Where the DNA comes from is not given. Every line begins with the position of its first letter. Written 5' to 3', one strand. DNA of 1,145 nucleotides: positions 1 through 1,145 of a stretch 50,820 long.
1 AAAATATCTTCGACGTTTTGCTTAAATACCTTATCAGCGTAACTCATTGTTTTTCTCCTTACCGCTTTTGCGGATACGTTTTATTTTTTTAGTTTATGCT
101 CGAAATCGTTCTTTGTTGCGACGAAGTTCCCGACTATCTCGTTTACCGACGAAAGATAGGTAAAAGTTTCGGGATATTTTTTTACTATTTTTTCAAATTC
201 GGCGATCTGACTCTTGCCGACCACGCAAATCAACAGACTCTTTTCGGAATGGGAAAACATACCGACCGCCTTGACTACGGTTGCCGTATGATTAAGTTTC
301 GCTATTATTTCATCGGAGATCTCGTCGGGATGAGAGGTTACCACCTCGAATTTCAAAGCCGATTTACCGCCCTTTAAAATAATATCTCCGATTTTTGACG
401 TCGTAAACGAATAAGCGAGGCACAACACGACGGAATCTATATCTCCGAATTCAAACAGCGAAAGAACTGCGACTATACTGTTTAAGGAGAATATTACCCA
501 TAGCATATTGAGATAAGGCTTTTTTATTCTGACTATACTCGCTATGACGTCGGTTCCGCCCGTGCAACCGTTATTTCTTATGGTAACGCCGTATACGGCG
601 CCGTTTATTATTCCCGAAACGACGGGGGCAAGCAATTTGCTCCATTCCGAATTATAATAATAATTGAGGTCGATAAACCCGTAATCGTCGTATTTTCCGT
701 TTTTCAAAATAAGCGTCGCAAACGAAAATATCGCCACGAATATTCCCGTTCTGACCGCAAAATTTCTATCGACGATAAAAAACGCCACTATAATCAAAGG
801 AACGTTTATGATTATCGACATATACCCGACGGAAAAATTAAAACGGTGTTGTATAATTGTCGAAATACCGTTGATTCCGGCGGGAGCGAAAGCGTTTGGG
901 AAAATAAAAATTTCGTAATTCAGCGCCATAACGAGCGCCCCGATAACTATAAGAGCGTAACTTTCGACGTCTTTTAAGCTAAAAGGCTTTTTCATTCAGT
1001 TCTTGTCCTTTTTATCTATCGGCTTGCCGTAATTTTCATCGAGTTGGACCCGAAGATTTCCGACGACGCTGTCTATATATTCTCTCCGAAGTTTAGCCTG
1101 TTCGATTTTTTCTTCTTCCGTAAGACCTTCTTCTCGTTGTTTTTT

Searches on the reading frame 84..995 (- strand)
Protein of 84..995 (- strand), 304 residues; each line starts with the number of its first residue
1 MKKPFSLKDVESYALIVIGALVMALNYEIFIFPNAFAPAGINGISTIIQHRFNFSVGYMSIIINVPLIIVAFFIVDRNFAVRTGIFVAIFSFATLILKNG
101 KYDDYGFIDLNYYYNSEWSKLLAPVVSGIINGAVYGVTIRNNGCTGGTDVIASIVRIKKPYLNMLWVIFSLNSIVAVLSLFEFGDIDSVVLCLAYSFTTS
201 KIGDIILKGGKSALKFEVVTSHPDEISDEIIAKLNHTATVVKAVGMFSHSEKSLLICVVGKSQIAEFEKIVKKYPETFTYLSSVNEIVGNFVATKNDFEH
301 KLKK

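Call 38: search_protein_families(library=pfam, alignment_id=A3, max_evalue=0.00001)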
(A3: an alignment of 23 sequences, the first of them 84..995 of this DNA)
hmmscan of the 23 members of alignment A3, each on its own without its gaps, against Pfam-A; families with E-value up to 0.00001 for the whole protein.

A. member 1, window:84-995:- (304 aa): 2 families
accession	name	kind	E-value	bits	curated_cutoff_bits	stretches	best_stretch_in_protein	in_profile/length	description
PF02588.21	YitT_membrane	-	2.7e-40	138.4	24.3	1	13-230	2-204/205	Uncharacterised 5xTM membrane BCR, YitT family COG1284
PF10035.14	DUF2179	-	5.2e-11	42.7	22.8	1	236-289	1-55/55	Uncharacterized protein conserved in bacteria (DUF2179)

B. families by the number of members that match (of 23 scanned): 36 families (the first 25 are shown)
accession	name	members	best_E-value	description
PF10150.14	RNase_E_G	1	1.3e-98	Ribonuclease E/G family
PF01409.25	tRNA-synt_2d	1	5.2e-94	tRNA synthetases class II core domain (F)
PF13684.11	FakA-like_C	1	5.1e-79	Fatty acid kinase subunit A-like, C-terminal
PF03483.22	B3_4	1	6.6e-67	B3/4 domain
PF17759.6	tRNA_synthFbeta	1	1.2e-56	Phenylalanyl tRNA synthetase beta chain CLM domain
PF01545.26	Cation_efflux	1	5.4e-43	Cation efflux family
PF02734.22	Dak2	1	1.6e-42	DAK2 domain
PF02588.21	YitT_membrane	1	2.7e-40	Uncharacterised 5xTM membrane BCR, YitT family COG1284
PF22725.1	GFO_IDH_MocA_C3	1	2.2e-29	GFO/IDH/MocA C-terminal domain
PF17191.10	RecG_wedge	1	4.7e-28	RecG wedge domain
PF03780.18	Asp23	1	2.1e-27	Asp23 family, cell envelope-related function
PF21645.3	FakA-like_M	1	2.7e-27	Fatty acid kinase subunit A-like, middle domain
PF01408.29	GFO_IDH_MocA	1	1.6e-26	Oxidoreductase family, NAD-binding Rossmann fold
PF00271.37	Helicase_C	1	4e-26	Helicase conserved C-terminal domain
PF02633.19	Creatininase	1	1.4e-25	Creatinine amidohydrolase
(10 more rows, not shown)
